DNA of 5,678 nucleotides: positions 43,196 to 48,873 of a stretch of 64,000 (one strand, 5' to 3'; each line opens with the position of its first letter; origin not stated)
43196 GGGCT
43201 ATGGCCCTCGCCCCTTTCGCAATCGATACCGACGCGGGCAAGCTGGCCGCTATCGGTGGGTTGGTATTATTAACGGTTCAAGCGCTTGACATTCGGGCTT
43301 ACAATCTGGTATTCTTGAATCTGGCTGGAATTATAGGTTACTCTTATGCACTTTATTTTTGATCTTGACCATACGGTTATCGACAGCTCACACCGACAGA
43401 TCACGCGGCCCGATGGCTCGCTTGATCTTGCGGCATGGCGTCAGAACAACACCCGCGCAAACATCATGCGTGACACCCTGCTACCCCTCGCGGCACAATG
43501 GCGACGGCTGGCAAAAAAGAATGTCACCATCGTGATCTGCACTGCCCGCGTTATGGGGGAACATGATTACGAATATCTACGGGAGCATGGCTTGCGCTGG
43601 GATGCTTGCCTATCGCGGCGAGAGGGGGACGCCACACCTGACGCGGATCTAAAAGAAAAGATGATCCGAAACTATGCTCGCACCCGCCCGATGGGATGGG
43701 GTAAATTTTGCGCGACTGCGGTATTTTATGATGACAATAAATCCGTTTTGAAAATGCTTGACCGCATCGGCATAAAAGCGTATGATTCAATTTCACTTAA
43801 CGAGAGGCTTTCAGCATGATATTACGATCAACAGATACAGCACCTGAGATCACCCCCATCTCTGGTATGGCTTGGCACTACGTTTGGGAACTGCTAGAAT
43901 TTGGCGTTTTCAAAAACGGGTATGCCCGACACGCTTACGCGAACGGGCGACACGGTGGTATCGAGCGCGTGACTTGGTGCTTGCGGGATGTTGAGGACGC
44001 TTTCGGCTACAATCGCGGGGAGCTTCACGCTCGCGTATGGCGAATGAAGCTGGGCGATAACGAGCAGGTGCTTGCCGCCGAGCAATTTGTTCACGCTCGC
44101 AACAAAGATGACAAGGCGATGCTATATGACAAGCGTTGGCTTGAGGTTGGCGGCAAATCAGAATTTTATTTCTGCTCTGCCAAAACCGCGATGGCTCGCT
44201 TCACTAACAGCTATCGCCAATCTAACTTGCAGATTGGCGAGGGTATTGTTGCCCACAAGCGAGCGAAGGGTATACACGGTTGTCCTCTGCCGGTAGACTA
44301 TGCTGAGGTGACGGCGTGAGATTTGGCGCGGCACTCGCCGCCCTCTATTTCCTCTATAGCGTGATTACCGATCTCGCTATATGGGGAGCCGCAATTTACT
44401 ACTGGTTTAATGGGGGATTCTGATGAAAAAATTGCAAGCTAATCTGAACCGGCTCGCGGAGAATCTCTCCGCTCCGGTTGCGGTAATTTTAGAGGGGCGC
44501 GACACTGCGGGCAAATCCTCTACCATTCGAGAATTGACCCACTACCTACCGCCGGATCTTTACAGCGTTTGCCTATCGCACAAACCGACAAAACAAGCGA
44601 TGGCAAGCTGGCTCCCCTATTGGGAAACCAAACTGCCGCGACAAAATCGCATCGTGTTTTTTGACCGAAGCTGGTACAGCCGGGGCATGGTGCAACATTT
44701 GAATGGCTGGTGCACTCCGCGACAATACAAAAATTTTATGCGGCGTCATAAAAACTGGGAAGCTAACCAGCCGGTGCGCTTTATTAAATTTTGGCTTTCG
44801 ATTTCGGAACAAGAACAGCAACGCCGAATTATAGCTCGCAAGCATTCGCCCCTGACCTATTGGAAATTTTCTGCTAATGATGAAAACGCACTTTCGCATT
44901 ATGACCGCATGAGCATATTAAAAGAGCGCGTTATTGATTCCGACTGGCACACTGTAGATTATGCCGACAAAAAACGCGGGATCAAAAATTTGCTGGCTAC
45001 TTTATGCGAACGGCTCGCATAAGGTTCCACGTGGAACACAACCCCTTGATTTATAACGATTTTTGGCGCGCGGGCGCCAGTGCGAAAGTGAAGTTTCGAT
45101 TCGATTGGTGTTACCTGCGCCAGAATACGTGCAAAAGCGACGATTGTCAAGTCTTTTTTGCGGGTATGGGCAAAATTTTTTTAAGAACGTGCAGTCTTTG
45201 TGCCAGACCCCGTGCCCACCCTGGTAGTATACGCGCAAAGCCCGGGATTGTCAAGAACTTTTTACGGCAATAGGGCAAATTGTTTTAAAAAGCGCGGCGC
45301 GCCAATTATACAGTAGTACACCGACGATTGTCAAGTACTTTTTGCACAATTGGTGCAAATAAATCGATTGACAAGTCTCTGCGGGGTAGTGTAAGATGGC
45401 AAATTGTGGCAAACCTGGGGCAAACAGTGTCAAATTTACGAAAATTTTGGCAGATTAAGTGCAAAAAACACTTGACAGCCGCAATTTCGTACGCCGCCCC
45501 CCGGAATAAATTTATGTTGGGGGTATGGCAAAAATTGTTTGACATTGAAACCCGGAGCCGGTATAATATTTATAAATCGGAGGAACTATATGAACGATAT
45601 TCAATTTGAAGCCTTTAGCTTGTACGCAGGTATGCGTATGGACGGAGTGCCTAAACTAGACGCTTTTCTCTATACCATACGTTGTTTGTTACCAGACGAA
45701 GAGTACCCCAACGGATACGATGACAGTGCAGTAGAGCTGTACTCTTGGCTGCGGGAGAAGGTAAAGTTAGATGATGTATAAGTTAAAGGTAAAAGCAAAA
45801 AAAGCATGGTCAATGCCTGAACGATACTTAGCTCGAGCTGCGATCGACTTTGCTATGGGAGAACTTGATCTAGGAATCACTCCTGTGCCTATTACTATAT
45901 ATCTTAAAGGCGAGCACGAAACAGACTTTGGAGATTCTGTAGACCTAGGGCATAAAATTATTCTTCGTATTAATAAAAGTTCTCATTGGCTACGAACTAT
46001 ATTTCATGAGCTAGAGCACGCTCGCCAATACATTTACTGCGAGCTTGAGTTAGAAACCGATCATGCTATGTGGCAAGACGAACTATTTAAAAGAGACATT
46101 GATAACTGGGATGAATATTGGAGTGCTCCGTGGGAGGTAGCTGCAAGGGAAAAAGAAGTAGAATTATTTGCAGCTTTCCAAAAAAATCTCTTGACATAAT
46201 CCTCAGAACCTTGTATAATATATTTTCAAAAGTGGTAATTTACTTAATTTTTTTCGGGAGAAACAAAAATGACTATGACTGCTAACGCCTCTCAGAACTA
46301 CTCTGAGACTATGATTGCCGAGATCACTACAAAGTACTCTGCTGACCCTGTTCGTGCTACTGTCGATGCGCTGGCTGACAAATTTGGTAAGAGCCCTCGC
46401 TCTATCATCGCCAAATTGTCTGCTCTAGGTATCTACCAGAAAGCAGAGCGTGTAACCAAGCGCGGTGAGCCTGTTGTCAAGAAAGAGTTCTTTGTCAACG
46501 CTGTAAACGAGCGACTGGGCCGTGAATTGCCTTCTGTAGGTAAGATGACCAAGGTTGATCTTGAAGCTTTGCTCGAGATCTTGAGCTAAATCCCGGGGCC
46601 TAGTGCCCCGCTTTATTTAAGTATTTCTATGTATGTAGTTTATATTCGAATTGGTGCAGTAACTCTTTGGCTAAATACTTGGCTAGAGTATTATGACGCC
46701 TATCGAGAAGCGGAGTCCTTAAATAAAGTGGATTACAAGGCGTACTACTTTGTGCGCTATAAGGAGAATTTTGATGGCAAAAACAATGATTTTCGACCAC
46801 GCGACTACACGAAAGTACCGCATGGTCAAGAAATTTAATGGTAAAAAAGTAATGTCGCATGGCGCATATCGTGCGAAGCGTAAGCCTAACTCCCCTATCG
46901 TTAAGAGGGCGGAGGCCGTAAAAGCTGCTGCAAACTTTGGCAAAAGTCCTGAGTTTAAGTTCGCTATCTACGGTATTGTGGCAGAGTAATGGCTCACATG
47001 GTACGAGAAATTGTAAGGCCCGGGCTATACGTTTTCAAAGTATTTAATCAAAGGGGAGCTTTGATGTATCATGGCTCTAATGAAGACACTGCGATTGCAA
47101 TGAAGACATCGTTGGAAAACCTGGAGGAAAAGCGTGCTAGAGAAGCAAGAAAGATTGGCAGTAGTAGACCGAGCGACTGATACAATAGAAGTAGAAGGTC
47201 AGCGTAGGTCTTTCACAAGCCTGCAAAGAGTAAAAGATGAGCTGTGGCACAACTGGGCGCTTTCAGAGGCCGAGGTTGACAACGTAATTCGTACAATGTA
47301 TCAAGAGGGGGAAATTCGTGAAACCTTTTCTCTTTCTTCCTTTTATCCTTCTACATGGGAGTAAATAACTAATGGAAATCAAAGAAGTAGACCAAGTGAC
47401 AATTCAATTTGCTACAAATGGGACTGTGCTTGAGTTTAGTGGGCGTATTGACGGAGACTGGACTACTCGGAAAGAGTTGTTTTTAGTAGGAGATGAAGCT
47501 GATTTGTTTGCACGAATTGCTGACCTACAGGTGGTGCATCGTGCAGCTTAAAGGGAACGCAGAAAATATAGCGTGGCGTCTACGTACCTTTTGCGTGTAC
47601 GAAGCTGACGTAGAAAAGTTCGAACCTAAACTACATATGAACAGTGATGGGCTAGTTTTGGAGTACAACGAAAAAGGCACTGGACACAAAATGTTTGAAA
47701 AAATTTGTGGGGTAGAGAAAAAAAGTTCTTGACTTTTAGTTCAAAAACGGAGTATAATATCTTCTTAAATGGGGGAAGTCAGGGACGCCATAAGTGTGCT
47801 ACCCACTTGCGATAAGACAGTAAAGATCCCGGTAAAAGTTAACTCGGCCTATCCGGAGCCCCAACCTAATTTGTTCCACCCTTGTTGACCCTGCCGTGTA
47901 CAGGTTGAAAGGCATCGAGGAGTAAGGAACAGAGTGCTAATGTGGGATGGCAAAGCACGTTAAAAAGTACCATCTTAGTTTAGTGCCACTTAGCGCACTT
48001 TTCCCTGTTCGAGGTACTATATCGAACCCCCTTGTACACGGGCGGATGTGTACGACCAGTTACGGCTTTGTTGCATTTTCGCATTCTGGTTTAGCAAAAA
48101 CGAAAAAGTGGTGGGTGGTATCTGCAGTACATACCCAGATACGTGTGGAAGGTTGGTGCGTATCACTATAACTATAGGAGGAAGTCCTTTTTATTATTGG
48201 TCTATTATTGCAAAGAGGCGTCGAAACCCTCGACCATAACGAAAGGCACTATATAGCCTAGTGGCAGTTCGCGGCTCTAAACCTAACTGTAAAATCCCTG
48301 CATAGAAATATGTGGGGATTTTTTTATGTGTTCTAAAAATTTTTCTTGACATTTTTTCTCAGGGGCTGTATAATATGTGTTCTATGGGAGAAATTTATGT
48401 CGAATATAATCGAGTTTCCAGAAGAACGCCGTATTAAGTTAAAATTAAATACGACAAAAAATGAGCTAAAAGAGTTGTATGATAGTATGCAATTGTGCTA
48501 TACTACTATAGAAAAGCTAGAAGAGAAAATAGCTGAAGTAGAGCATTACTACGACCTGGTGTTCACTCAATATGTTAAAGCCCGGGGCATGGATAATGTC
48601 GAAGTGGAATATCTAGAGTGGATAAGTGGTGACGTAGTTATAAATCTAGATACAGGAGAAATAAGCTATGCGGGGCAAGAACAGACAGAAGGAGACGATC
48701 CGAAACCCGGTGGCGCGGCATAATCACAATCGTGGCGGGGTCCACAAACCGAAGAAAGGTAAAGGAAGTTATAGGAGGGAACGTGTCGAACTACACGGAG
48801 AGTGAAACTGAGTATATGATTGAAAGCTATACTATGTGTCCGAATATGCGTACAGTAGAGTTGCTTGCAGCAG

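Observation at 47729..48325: About 560-nt promoter-to-terminator unit with no credible ORF: large pseudoknotted ncRNA candidate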

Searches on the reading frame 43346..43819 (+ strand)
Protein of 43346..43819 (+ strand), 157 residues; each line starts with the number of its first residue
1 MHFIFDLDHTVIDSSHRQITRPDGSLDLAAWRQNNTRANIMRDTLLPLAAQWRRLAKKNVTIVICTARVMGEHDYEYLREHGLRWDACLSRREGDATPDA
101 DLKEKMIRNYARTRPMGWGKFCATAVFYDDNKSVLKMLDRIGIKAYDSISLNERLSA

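Call 83: search_protein_families(library=pfam, proteins=[window:43346-43819:+], max_evalue=0.001)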
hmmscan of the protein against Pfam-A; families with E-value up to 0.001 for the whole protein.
window:43346-43819:+ (157 aa): 1 family
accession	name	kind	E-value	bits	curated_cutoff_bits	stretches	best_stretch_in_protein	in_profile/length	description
PF25109.1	HAD_PNKP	-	8.4e-06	26.4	27.6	1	23-145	9-135/143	Polynucleotide kinase PNKP phosphatase domain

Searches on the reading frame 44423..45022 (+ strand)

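Call 83: search_protein_families(library=pfam, proteins=[window:44423-45022:+], max_evalue=0.001)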
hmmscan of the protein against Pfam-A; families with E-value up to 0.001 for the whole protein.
window:44423-45022:+ (199 aa): 1 family
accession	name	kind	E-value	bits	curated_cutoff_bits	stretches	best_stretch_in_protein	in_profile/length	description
PF03976.20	PPK2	-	2e-38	132.7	22.3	1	4-196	14-219/229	Polyphosphate kinase 2 (PPK2)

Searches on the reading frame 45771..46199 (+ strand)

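Call 16: search_protein_families(library=pfam, proteins=[window:45771-46199:+], max_evalue=0.1)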
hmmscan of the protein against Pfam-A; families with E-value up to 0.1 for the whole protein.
window:45771-46199:+ (142 aa): 0 families

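Call 17: search_protein_families(library=phrogs, proteins=[window:45771-46199:+], max_evalue=0.1)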
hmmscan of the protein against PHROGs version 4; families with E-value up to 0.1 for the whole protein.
window:45771-46199:+ (142 aa): 4 families
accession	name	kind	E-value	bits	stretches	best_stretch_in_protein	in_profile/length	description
phrog_10499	-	unknown function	9.7e-12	46.5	1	67-138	73-143/149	-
phrog_16532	-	unknown function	4.9e-10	40.8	1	70-136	76-134/138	-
phrog_25728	-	unknown function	0.0042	17.8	1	41-126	44-130/166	-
phrog_1365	-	unknown function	0.083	13.9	0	59-104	57-99/127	-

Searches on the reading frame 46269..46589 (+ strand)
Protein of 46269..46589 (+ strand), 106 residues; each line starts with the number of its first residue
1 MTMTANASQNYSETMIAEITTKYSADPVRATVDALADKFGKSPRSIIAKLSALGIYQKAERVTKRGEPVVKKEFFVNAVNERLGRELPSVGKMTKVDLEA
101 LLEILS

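Call 16: search_protein_families(library=pfam, proteins=[window:46269-46589:+], max_evalue=0.1)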
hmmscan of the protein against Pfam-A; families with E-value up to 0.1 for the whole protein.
window:46269-46589:+ (106 aa): 2 families
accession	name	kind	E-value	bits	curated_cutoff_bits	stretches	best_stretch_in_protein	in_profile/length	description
PF12824.13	MRP-L20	-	0.0022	18.7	30.4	1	9-53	84-128/164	Mitochondrial ribosomal protein subunit L20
PF04760.21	IF2_N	-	0.0025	18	25.3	1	30-55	4-29/53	Translation initiation factor IF-2, N-terminal region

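Call 17: search_protein_families(library=phrogs, proteins=[window:46269-46589:+], max_evalue=0.1)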
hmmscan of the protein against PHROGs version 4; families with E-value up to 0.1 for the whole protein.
window:46269-46589:+ (106 aa): 2 families
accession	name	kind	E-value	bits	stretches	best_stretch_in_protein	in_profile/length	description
phrog_1725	-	DNA, RNA and nucleotide metabolism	0.00047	21.6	1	3-82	11-92/129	DNA binding protein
phrog_323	-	transcription regulation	0.02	15.5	1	12-63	98-198/319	transcriptional regulator, D5-like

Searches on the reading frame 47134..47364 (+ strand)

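Call 16: search_protein_families(library=pfam, proteins=[window:47134-47364:+], max_evalue=0.1)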
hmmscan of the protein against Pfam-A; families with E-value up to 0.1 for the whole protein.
window:47134-47364:+ (76 aa): 1 family
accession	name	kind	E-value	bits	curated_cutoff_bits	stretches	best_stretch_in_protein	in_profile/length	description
PF21933.2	MCM5_C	-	0.0061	16.9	27.2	1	27-62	15-49/59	MCM5, C-terminal domain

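Call 17: search_protein_families(library=phrogs, proteins=[window:47134-47364:+], max_evalue=0.1)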
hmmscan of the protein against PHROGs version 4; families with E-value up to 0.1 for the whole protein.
window:47134-47364:+ (76 aa): 0 families

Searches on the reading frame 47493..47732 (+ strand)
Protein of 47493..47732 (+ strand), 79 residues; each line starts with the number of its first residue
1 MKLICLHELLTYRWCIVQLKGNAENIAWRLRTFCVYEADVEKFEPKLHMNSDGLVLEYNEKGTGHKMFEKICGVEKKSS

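Call 16: search_protein_families(library=pfam, proteins=[window:47493-47732:+], max_evalue=0.1)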
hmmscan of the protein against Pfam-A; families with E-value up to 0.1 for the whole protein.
window:47493-47732:+ (79 aa): 0 families

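Call 17: search_protein_families(library=phrogs, proteins=[window:47493-47732:+], max_evalue=0.1)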
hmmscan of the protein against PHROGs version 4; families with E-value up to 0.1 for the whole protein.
window:47493-47732:+ (79 aa): 0 families

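Call 19: find_related_loci(query=window:47493-47732:+, collection=viral_contigs, flank=4000)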
Query window:47493-47732:+ (79 aa) in viral_contigs; peptide patterns used: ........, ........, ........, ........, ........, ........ (x = any residue, [..] = any of these).
9 stretches matched a pattern; 9 encode a relative of the query (tblastn E <= 1e-3); 9 distinct loci.
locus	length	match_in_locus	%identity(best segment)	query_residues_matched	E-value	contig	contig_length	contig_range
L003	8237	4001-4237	82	1-79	1e-40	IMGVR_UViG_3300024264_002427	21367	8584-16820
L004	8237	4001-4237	82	1-79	1e-40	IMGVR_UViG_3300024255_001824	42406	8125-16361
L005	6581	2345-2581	81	1-79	2e-39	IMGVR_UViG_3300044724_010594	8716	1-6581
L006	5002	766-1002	81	1-79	2e-38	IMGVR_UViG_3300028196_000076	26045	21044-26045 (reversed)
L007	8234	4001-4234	76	2-79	5e-37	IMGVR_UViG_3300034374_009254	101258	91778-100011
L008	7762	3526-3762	67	1-79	3e-33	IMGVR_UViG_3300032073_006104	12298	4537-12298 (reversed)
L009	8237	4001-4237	67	1-79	3e-33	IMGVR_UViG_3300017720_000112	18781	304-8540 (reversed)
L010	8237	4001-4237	66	1-79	6e-33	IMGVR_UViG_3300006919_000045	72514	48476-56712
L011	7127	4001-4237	61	1-79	2e-28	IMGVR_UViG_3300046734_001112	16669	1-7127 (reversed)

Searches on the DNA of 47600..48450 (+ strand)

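Call 4: search_rna_families(source=window, start=47600, end=48450, threshold=evalue, max_evalue=10, show_alignments=3)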
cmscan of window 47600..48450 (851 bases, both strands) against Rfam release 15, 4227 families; matches with E-value up to 10: 6.
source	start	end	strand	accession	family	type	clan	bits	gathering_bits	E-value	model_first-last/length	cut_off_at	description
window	48161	48325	+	RF02452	ncr1575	Gene; sRNA;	-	32.4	60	0.0096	1-212/212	no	Bacillus sRNA ncr1575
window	48212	48326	+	RF00506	Thr_leader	Cis-reg; leader;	-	25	55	0.027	1-118/118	no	Threonine operon leader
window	48287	48342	+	RF02433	SpF36_sRNA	Gene; sRNA;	-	22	48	2.2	1-51/51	no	Streptococcus sRNA SpF36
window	48266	48326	+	RF02399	NsiR1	Gene; sRNA;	-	21.1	39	0.14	1-60/60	no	Nitrogen stress-induced RNA 1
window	48293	48360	-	RF02844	RefA9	Gene; antisense;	-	19.9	49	2.5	1-64/64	no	Enterococcus sRNA A9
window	48288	48373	+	RF00841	mir-384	Gene; miRNA;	-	16.8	72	9.2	1-88/88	no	mir-384 microRNA precursor family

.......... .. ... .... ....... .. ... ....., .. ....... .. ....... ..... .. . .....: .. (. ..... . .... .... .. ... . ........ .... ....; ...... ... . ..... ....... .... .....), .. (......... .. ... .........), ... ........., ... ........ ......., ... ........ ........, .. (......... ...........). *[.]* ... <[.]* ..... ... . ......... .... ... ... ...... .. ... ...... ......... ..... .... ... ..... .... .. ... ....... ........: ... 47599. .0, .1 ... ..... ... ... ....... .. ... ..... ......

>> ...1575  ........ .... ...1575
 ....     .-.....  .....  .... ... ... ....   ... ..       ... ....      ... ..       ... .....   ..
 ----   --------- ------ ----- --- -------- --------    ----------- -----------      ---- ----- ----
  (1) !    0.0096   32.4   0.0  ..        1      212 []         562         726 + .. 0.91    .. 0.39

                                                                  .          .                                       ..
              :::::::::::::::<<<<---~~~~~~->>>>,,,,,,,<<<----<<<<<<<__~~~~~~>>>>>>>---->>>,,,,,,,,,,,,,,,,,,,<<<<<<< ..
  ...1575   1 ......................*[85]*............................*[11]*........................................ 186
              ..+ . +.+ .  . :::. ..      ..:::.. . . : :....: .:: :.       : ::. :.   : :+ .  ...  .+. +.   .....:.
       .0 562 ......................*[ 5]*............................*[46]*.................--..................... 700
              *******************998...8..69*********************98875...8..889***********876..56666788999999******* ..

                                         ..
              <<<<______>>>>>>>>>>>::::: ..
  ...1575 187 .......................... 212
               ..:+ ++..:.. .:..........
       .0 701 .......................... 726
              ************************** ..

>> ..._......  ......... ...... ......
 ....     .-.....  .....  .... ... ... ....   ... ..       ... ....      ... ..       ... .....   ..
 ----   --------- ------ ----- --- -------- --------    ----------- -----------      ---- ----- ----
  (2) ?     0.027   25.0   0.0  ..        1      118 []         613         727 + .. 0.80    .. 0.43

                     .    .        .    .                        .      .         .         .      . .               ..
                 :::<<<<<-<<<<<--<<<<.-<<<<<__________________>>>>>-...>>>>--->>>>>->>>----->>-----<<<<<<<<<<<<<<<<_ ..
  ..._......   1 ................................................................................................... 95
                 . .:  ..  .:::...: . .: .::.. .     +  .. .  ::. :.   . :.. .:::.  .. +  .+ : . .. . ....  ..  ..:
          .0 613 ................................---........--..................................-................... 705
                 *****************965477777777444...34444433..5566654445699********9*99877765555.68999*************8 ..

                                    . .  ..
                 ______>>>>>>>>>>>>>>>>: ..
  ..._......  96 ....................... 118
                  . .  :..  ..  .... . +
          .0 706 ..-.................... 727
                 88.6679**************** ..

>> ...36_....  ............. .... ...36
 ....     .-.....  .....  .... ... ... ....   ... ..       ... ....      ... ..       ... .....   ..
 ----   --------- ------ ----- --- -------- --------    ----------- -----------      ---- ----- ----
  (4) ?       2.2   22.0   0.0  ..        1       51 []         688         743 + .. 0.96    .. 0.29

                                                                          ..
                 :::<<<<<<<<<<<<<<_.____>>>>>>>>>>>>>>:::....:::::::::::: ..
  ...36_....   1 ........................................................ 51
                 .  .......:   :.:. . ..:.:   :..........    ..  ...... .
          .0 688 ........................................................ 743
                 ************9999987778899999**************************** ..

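Call 7: search_dna_similar(query=window:47700-48340:+, collection=phages, mode=distant, max_rows=40)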
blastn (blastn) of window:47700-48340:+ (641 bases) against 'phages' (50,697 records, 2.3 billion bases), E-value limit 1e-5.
No match.

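Call 93: search_rna_families(source=window, start=47760, end=47875, threshold=evalue, max_evalue=10, show_alignments=2)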
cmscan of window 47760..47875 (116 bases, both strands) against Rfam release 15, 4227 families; matches with E-value up to 10: 3.
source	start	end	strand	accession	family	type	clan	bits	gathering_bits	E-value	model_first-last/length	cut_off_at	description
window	47763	47809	-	RF01547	TB6Cs1H3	Gene; snRNA; snoRNA; HACA-box;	-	11.9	40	5.9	1-64/64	no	Trypanosomatid snoRNA TB6Cs1H3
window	47770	47810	+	RF01880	Xist_exon1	Gene; lncRNA;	-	7.9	50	4.7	47-85/85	no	X-chromosome inactivation gene exon 1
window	47760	47862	-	RF02267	Vax2os1_2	Gene; lncRNA;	-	1.6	55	7.7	1-96/466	3'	Vax2os1 conserved region 2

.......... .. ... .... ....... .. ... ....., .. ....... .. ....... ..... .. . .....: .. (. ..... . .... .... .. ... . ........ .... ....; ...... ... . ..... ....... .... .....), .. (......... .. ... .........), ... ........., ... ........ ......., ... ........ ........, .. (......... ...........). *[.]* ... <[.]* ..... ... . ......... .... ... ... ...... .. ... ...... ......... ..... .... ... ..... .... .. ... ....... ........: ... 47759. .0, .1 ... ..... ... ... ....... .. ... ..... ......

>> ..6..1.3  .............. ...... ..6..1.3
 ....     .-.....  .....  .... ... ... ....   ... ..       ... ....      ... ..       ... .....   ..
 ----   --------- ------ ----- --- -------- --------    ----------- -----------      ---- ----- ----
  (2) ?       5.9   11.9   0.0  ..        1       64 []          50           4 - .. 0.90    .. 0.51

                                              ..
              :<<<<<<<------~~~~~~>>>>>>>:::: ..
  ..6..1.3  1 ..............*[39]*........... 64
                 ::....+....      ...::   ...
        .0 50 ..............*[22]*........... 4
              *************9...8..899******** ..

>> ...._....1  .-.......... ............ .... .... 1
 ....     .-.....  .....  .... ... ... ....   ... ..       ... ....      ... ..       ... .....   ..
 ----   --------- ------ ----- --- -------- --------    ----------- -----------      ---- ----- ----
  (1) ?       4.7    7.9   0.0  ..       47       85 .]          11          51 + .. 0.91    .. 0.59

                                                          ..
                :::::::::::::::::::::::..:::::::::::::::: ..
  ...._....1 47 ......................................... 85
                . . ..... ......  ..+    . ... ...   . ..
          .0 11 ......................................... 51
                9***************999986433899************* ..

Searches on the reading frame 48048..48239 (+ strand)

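Call 16: search_protein_families(library=pfam, proteins=[window:48048-48239:+], max_evalue=0.1)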
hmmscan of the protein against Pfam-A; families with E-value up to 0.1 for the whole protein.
window:48048-48239:+ (63 aa): 1 family
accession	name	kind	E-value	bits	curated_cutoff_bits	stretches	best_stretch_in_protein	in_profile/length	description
PF10810.13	DUF2545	-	0.074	13.7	27.8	0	10-43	44-77/80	Protein of unknown function (DUF2545)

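Call 17: search_protein_families(library=phrogs, proteins=[window:48048-48239:+], max_evalue=0.1)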
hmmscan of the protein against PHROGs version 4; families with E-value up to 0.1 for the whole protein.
window:48048-48239:+ (63 aa): 0 families

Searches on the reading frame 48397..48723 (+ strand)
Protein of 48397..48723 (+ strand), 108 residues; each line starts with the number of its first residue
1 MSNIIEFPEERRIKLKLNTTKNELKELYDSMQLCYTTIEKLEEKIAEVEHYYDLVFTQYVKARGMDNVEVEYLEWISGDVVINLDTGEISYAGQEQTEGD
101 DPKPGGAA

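Call 16: search_protein_families(library=pfam, proteins=[window:48397-48723:+], max_evalue=0.1)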
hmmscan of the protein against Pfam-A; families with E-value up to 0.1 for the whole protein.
window:48397-48723:+ (108 aa): 1 family
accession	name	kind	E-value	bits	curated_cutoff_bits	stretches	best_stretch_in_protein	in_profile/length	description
PF18688.6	DUF5638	-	0.00013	22.8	39.8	1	11-90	3-76/104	Family of unknown function (DUF5638)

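Call 17: search_protein_families(library=phrogs, proteins=[window:48397-48723:+], max_evalue=0.1)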
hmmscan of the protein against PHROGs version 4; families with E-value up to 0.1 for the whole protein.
window:48397-48723:+ (108 aa): 3 families
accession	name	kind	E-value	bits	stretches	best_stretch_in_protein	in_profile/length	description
phrog_21853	-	unknown function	0.025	14.8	1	4-105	90-190/409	-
phrog_27947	-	unknown function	0.061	14.7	1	19-51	40-72/177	-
phrog_5553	-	unknown function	0.088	14.1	1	12-62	25-75/114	-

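Call 18: find_related_loci(query=window:48397-48723:+, collection=viral_contigs, flank=4000)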
Query window:48397-48723:+ (108 aa) in viral_contigs; peptide patterns used: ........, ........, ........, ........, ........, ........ (x = any residue, [..] = any of these).
6 stretches matched a pattern; 2 encode a relative of the query (tblastn E <= 1e-3); 2 distinct loci.
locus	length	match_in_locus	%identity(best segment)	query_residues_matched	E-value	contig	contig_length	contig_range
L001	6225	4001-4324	99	1-108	2e-71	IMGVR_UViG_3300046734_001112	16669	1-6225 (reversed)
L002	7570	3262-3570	63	1-104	2e-40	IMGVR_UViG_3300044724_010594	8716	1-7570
